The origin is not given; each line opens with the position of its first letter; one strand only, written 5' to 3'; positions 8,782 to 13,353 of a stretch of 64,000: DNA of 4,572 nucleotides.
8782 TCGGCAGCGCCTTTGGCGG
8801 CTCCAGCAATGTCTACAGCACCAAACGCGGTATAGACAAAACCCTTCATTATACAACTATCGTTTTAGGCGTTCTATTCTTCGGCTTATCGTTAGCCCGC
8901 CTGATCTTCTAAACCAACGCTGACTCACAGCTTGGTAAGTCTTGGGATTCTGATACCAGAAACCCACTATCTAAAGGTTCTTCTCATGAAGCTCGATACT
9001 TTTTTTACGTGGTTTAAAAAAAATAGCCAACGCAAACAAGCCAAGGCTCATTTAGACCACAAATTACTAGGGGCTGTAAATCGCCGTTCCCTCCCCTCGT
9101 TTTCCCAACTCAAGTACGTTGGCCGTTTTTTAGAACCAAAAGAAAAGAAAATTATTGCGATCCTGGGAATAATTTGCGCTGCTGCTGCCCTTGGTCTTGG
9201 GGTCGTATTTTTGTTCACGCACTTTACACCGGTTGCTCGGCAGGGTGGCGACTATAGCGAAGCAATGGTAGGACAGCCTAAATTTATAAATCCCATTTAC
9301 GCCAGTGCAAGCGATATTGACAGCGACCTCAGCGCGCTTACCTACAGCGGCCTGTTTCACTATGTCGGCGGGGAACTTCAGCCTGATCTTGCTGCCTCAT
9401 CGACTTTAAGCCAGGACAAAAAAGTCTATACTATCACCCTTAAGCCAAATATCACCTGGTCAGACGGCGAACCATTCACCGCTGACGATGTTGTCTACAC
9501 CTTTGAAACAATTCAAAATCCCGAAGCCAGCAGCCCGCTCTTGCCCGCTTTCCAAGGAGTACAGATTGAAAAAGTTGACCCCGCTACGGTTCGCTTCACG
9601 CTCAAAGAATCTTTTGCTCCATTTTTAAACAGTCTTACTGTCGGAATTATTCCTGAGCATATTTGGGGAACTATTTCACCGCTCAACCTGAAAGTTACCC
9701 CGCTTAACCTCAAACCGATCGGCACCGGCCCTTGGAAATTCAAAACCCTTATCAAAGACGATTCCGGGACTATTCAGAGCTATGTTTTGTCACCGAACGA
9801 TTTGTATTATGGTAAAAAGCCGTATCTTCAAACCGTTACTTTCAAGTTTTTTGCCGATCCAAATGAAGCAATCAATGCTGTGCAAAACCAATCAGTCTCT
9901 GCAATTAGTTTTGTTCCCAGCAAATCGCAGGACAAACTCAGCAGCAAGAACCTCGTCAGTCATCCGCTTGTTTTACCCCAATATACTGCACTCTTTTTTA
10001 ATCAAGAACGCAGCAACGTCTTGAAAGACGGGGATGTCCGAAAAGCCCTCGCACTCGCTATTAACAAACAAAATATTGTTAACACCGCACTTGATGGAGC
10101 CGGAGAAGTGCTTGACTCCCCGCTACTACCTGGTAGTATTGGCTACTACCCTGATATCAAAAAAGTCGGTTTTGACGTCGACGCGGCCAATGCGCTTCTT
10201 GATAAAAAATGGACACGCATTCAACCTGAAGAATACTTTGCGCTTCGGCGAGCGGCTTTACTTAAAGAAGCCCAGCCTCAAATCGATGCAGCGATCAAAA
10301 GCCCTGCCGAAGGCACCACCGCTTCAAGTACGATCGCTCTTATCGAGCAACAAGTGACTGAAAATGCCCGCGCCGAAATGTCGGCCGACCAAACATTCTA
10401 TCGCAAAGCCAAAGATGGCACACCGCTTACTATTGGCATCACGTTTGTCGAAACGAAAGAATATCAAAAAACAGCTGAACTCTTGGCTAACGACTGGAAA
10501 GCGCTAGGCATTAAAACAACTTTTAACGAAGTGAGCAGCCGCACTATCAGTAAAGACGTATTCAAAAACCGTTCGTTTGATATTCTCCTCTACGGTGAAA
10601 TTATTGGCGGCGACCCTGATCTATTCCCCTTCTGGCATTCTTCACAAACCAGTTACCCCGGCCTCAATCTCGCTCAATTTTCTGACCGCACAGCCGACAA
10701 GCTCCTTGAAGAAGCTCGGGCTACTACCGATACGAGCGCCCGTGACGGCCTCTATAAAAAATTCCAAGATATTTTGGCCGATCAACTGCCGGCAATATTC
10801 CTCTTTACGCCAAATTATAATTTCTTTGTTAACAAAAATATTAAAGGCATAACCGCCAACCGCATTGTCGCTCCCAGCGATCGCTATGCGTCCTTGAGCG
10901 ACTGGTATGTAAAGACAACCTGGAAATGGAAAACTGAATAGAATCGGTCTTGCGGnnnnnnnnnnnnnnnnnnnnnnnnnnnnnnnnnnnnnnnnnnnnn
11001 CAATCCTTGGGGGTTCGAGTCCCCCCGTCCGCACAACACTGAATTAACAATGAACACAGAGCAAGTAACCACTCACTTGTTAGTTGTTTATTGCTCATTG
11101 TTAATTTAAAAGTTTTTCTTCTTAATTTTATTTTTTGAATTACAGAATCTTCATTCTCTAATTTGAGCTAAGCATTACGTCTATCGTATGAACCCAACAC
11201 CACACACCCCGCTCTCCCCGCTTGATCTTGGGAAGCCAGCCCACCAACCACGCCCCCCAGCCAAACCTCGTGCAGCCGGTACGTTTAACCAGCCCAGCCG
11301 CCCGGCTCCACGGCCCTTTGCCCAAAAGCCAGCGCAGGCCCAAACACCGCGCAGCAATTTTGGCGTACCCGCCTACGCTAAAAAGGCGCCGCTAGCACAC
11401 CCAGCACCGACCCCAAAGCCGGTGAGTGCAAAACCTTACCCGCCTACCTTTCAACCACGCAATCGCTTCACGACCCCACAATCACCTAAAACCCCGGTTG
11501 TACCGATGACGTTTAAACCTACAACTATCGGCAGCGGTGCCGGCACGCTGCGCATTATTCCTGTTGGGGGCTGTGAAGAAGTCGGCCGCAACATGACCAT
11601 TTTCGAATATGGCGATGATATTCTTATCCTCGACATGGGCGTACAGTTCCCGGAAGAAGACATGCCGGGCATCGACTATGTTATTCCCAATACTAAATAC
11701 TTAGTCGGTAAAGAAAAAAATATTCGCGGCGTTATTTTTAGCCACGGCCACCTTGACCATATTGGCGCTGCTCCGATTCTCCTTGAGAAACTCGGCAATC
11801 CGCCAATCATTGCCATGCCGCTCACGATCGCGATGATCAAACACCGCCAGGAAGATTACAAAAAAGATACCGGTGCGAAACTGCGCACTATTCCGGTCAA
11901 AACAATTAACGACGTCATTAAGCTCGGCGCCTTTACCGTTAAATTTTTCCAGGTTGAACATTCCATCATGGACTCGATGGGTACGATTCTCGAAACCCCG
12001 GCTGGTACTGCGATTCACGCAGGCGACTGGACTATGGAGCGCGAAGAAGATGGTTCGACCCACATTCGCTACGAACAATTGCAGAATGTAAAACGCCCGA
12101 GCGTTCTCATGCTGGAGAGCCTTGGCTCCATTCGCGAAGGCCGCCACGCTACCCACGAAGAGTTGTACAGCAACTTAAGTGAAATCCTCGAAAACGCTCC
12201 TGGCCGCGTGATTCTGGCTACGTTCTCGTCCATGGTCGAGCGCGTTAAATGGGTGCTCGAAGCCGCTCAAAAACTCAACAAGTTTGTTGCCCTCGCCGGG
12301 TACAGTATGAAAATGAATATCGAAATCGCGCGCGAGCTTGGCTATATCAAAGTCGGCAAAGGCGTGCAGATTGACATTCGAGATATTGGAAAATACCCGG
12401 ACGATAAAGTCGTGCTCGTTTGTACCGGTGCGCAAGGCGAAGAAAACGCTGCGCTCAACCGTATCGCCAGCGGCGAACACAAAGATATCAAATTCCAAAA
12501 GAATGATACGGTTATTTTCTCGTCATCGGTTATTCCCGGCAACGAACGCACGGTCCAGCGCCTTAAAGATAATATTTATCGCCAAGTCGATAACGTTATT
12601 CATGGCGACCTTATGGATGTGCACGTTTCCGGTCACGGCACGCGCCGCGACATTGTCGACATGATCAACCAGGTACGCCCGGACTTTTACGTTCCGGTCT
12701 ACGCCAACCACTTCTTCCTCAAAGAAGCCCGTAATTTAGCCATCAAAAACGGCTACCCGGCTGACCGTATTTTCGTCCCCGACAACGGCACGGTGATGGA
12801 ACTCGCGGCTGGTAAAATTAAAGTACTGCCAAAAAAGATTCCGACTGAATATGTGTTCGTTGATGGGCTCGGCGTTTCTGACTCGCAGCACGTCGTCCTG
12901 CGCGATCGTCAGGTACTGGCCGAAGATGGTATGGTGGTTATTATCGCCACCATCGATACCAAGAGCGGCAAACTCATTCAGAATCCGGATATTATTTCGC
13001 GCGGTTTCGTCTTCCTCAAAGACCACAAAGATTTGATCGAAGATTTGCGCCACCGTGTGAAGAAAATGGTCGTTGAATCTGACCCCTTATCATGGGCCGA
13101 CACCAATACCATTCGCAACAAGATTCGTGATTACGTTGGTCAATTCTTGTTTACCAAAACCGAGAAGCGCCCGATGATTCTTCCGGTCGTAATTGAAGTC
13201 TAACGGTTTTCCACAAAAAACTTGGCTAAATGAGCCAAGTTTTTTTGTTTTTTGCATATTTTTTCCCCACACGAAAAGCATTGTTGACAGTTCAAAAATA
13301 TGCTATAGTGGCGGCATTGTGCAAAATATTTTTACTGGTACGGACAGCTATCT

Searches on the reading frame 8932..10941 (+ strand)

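Call 101: search_protein_families(library=pfam, proteins=[window:8932-10941:+], max_evalue=0.0001)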
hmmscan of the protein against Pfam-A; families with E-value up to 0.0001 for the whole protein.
window:8932-10941:+ (669 aa): 1 family
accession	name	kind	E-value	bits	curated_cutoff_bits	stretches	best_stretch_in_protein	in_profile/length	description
PF00496.27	SBP_bac_5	-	5.1e-70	236.9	32.4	1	148-567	1-357/368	Bacterial extracellular solute-binding proteins, family 5 Middle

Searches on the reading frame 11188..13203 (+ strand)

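Call 101: search_protein_families(library=pfam, proteins=[window:11188-13203:+], max_evalue=0.0001)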
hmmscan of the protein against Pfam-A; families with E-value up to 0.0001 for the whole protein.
window:11188-13203:+ (671 aa): 4 families
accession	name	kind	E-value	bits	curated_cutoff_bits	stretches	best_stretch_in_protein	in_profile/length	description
PF22505.1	RNase_J_b_CASP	-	4.8e-44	149.6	27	1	339-462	2-125/126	Ribonuclease J, beta-CASP domain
PF17770.6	RNase_J_C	-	3e-30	105.7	23.8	1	570-671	1-102/102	Ribonuclease J C-terminal domain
PF00753.33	Lactamase_B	-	3.1e-10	40.7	22.7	1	134-280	6-149/196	Metallo-beta-lactamase superfamily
PF12706.13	Lactamase_B_2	-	3.7e-08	33.6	27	1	177-282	29-144/200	Beta-lactamase superfamily domain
